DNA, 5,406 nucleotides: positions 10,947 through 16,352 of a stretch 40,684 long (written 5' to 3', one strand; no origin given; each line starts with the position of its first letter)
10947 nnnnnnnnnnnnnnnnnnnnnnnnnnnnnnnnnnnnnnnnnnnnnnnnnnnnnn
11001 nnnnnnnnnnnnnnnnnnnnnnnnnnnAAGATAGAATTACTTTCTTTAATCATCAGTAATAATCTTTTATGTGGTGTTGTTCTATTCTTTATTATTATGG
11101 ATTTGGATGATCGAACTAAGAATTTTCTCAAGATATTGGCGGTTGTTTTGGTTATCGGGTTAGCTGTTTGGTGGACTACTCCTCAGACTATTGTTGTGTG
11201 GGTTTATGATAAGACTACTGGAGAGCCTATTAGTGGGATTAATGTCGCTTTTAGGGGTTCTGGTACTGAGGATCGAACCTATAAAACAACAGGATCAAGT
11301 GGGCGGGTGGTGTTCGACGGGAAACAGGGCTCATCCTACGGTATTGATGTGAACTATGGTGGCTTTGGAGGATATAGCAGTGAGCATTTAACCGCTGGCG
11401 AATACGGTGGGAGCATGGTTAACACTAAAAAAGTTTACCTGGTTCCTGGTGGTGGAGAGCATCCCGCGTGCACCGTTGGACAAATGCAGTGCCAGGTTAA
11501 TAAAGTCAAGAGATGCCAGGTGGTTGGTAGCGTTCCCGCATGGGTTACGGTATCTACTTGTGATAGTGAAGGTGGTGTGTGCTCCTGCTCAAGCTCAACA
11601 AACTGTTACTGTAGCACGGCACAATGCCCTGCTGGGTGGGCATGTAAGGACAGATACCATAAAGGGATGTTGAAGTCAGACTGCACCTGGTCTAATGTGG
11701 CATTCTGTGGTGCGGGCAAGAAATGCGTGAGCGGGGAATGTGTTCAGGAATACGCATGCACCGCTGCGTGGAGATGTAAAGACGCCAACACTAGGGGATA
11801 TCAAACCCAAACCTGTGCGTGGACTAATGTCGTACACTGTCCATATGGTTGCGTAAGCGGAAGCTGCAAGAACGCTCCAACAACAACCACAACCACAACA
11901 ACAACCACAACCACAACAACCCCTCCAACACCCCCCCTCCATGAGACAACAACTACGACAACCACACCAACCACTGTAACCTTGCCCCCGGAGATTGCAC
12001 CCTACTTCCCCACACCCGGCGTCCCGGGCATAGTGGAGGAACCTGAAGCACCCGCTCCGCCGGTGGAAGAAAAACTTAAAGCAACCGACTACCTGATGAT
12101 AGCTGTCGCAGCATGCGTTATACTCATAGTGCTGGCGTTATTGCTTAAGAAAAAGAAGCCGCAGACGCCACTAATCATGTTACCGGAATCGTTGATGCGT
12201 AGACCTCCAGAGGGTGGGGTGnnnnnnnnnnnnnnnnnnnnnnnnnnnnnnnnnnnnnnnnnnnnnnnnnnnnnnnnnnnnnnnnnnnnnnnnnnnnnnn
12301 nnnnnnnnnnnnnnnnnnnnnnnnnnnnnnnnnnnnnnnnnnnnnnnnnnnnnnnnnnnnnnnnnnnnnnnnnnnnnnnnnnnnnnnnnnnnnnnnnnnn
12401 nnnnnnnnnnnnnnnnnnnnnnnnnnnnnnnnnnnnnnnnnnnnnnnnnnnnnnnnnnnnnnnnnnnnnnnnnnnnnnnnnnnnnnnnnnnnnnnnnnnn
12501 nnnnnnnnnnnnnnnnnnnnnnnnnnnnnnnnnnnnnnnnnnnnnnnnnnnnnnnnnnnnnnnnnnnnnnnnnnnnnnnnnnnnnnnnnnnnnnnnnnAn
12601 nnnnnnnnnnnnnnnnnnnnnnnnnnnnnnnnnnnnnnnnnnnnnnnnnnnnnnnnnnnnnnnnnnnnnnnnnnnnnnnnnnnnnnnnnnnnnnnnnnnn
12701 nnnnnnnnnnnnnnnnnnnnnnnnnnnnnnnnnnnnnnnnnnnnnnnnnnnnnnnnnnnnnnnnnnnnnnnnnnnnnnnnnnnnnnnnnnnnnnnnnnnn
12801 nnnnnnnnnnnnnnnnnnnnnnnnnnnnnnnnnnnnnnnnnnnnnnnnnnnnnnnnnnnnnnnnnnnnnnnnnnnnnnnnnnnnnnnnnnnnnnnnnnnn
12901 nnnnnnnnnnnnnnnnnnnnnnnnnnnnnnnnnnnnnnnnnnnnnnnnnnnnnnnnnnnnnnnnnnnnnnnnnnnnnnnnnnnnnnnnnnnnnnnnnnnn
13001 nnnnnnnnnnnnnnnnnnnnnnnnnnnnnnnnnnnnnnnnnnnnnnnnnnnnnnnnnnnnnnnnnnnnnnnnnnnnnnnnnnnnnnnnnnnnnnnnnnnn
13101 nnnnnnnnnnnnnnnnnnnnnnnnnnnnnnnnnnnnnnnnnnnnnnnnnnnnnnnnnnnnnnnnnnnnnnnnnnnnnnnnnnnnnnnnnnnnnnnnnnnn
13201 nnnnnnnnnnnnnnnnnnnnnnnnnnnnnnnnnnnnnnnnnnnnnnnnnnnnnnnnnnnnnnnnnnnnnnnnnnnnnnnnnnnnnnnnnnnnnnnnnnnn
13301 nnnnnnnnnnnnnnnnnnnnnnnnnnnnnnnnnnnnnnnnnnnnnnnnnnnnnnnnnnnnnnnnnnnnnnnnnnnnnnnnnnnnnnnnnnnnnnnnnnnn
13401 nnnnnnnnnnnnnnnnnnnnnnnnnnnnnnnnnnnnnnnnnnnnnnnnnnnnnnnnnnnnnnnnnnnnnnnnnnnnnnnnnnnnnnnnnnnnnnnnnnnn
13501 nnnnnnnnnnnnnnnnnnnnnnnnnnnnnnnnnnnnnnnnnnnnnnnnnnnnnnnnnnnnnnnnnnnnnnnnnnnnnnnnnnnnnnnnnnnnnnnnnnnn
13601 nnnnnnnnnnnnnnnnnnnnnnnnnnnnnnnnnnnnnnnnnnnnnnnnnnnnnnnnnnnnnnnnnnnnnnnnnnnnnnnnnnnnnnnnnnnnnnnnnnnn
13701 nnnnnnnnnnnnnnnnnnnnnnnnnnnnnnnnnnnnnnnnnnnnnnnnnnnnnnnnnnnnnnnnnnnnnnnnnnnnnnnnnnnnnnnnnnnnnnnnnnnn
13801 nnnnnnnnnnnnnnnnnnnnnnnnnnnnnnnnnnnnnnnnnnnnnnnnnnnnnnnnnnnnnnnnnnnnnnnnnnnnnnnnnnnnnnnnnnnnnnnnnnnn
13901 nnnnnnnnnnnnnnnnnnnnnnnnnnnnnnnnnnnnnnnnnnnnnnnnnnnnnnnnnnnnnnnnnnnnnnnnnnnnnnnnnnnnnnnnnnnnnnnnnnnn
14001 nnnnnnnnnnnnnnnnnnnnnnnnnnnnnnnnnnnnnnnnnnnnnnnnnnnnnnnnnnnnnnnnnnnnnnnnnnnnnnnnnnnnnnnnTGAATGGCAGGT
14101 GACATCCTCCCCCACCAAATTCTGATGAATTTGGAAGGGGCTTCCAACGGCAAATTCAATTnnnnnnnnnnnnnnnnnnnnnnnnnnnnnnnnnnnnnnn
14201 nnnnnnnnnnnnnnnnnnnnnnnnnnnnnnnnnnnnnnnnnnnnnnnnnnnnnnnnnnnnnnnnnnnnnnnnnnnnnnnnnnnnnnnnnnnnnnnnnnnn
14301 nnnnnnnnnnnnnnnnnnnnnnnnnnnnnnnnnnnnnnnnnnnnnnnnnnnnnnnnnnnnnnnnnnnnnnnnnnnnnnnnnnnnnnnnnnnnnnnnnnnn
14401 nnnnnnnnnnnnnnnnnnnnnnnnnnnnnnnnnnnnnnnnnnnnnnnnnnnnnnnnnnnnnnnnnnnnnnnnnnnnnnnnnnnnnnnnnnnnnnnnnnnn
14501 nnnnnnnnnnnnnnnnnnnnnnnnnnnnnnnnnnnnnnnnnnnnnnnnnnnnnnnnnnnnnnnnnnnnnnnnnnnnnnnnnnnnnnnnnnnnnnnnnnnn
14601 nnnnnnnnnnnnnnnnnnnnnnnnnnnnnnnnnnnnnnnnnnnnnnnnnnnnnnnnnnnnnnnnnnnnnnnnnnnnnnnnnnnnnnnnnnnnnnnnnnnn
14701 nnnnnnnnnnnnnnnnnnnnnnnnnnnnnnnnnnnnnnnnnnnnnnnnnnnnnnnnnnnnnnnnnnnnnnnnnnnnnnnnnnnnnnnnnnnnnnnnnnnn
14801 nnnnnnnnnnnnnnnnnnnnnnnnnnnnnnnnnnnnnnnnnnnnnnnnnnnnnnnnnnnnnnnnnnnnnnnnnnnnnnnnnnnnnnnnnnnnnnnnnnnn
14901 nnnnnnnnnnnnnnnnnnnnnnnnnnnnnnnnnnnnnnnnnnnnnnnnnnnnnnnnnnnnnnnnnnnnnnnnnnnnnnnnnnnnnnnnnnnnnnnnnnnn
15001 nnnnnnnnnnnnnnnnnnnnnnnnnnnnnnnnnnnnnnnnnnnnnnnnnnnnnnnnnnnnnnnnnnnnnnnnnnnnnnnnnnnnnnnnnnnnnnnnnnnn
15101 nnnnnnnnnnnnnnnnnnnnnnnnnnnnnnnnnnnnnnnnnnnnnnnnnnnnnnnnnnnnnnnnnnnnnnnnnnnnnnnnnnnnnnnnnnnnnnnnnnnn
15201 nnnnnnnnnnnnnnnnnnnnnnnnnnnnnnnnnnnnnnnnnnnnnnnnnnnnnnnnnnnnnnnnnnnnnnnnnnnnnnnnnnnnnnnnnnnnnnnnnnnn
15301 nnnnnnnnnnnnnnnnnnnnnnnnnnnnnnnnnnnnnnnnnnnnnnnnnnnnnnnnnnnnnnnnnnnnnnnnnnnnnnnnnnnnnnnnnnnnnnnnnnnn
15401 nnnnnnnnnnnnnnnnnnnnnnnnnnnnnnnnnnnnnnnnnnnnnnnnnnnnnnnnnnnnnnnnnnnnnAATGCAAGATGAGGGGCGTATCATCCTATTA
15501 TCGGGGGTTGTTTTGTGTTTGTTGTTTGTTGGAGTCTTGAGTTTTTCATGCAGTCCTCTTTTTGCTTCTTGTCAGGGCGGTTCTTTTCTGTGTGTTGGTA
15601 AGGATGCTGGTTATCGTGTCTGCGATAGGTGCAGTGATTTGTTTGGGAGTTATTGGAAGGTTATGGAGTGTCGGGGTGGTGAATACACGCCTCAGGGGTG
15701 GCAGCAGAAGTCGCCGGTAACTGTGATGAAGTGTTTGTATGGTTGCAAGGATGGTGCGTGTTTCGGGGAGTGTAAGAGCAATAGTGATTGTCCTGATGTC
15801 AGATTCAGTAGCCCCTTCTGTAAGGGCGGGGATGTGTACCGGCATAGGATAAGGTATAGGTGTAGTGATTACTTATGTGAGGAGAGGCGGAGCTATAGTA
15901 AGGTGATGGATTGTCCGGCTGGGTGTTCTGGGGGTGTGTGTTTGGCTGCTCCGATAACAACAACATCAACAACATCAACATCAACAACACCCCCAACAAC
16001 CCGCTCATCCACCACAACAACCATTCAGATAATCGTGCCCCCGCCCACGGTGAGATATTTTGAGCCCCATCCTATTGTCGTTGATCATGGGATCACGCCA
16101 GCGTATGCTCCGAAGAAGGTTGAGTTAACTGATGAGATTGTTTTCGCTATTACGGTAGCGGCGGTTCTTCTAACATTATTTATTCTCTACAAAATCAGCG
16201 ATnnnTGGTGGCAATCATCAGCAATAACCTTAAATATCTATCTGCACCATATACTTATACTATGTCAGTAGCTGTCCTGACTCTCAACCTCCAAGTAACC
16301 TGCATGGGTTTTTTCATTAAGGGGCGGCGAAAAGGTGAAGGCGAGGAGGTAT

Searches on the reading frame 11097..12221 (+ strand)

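Call 8: search_protein_families(library=pfam, proteins=[window:11097-12221:+], max_evalue=0.01)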
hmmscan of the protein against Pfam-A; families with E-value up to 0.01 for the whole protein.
window:11097-12221:+ (375 aa): 1 family
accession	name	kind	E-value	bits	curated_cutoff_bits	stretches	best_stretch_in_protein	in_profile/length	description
PF13620.12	CarboxypepD_reg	-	8.5e-06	26.5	32.3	1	32-101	2-70/82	Carboxypeptidase regulatory-like domain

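Call 46: search_protein_families(library=phrogs, proteins=[window:11097-12221:+], max_evalue=0.01)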
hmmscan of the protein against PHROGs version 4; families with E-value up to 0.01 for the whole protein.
window:11097-12221:+ (375 aa): 0 families

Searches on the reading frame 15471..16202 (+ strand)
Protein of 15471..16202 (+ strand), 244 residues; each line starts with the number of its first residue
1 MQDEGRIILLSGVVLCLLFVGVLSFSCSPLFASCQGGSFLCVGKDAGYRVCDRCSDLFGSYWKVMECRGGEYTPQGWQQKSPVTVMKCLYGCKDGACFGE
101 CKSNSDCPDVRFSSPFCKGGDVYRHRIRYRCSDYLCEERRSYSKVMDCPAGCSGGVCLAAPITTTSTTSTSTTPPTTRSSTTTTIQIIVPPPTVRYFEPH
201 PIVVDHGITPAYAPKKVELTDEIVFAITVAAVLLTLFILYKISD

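Call 8: search_protein_families(library=pfam, proteins=[window:15471-16202:+], max_evalue=0.01)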
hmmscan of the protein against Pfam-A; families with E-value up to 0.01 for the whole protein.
window:15471-16202:+ (244 aa): 1 family
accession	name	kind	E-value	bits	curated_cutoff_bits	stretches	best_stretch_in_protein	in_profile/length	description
PF11921.14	DUF3439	-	0.0019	18.6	27.1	1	145-193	26-78/122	Domain of unknown function (DUF3439)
